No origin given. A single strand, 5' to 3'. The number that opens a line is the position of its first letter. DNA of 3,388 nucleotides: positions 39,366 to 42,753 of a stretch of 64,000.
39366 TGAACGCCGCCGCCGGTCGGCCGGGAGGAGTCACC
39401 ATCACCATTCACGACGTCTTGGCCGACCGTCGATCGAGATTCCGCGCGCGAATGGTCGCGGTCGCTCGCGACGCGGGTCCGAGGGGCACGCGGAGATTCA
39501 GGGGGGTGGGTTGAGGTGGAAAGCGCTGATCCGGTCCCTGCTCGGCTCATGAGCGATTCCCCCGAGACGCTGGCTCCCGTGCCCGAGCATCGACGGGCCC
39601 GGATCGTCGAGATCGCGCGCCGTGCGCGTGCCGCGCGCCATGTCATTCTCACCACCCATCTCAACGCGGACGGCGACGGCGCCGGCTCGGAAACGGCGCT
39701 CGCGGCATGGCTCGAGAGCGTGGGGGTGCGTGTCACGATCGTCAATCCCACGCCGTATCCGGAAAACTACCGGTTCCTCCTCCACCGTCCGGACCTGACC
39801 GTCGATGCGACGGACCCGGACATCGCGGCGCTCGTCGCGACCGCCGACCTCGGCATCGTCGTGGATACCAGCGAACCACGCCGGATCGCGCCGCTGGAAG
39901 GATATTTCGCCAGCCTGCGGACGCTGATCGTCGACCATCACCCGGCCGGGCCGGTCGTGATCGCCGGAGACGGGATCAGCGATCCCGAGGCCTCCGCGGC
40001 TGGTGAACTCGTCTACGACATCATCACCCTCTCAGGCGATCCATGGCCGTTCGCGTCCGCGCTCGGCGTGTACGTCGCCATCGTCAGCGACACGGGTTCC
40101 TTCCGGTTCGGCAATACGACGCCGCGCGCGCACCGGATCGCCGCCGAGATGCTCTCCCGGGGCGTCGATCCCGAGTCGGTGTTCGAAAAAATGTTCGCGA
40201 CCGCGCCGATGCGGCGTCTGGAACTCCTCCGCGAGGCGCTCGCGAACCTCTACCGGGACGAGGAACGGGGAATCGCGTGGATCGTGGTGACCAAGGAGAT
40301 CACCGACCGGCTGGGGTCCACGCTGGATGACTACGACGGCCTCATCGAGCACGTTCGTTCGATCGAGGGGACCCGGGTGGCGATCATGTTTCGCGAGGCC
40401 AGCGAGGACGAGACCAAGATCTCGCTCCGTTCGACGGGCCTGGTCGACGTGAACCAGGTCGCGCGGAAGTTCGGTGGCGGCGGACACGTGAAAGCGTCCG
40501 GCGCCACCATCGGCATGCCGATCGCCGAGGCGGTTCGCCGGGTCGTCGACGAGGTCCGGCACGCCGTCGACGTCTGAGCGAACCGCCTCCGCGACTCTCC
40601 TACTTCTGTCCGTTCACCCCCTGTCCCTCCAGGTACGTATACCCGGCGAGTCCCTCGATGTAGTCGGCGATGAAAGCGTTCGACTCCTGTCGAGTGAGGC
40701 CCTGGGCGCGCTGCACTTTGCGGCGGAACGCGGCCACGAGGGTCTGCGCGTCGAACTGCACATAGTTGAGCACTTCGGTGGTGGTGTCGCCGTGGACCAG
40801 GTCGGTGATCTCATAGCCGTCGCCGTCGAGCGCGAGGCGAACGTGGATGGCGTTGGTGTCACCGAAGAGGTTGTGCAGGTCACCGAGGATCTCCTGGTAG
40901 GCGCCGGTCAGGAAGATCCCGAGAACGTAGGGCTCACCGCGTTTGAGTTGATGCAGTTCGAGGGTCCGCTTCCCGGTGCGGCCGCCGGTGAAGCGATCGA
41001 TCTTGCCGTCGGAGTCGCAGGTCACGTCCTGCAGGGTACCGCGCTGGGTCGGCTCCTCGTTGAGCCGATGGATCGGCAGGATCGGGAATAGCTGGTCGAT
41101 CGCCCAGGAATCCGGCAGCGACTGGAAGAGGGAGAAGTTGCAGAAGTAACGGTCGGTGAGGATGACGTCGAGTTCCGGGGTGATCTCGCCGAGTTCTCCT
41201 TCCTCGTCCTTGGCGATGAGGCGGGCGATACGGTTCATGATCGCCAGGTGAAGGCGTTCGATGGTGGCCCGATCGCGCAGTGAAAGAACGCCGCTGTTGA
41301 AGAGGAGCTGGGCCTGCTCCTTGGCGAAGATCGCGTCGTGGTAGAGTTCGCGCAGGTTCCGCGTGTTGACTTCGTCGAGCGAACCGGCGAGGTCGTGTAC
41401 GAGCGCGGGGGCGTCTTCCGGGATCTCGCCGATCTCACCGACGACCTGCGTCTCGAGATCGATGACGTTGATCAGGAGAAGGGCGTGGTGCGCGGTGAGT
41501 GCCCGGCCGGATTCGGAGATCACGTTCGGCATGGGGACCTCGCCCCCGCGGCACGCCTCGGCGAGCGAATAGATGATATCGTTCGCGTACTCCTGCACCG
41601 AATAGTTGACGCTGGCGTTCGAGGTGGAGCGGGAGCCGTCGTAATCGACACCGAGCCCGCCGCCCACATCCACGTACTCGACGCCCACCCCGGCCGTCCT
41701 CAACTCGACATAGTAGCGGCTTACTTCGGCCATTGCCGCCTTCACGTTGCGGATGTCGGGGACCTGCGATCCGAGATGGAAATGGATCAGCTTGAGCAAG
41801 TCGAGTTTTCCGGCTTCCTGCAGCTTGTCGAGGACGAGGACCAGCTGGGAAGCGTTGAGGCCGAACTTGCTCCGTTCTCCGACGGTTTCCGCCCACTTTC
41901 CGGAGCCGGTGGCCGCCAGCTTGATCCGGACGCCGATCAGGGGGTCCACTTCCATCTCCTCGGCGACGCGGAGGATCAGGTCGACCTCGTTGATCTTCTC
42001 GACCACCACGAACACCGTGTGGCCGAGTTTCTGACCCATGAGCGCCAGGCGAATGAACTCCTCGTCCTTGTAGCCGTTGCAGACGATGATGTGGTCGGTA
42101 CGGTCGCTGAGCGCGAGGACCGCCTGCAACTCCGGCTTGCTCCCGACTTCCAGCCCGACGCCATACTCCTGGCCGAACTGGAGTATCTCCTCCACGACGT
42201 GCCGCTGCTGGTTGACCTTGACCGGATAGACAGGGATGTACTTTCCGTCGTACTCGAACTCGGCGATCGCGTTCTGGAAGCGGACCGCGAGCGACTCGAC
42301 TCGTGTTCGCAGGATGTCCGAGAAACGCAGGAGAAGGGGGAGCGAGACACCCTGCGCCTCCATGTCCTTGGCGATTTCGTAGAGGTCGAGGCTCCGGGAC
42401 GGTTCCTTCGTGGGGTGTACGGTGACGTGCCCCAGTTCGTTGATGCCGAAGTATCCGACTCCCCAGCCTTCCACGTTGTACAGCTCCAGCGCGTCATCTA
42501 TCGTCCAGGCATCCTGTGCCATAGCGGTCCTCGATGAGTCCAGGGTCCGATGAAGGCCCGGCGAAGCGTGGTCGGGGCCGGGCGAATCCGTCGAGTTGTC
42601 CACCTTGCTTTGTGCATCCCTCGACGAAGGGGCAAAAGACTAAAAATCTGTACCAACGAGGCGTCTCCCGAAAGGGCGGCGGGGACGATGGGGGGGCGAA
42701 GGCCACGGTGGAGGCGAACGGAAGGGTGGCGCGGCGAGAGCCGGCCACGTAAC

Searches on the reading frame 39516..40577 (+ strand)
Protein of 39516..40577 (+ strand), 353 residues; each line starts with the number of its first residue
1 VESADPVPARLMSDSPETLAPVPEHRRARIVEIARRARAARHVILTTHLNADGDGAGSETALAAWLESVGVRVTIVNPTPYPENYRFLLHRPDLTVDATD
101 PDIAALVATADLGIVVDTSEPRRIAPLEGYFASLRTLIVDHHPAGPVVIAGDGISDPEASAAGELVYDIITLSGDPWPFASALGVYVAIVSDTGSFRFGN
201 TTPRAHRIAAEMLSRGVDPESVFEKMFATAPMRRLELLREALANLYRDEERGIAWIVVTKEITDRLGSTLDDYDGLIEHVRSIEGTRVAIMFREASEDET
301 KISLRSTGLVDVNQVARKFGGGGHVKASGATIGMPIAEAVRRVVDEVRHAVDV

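Call 41: search_protein_families(library=pfam, proteins=[window:39516-40577:+], max_evalue=0.0001)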
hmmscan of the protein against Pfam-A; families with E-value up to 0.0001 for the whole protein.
window:39516-40577:+ (353 aa): 2 families
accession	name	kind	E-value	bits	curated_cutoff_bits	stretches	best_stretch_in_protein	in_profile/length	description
PF01368.27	DHH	-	4.3e-11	43.6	28.1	1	43-171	2-103/125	DHH family, N-terminal domain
PF02272.25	DHHA1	-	8.5e-11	42.7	25.9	1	271-349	16-98/102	DHHA1 domain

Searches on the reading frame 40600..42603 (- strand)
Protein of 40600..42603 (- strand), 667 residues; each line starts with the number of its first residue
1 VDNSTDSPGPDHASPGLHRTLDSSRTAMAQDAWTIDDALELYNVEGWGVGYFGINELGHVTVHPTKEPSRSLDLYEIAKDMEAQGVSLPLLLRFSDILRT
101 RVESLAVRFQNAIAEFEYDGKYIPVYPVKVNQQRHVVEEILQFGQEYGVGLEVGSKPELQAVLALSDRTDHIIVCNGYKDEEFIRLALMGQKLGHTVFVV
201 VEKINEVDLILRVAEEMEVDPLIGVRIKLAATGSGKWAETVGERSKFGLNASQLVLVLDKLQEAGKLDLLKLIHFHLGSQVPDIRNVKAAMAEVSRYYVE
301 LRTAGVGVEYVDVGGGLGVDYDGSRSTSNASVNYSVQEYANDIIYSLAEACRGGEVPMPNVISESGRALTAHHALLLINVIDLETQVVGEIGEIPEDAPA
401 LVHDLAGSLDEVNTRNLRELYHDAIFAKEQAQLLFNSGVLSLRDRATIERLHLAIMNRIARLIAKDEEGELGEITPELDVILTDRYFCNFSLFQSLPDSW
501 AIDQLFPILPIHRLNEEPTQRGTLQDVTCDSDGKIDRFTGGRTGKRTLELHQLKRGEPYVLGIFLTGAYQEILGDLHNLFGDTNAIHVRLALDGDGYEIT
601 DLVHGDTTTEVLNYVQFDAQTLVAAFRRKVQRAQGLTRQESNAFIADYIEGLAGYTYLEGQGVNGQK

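Call 41: search_protein_families(library=pfam, proteins=[window:40600-42603:-], max_evalue=0.0001)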
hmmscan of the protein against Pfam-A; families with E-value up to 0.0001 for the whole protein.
window:40600-42603:- (667 aa): 3 families
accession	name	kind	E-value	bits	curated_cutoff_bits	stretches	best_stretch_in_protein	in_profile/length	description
PF02784.22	Orn_Arg_deC_N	-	4.4e-46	157.7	23.4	1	108-371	7-247/247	Pyridoxal-dependent decarboxylase, pyridoxal binding domain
PF17810.6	Arg_decarb_HB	-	6.1e-21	74.9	23.3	1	396-467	2-73/84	Arginine decarboxylase helical bundle domain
PF17944.6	Arg_decarbox_C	-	1.9e-15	57.5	23.3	1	609-658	2-51/51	Arginine decarboxylase C-terminal helical extension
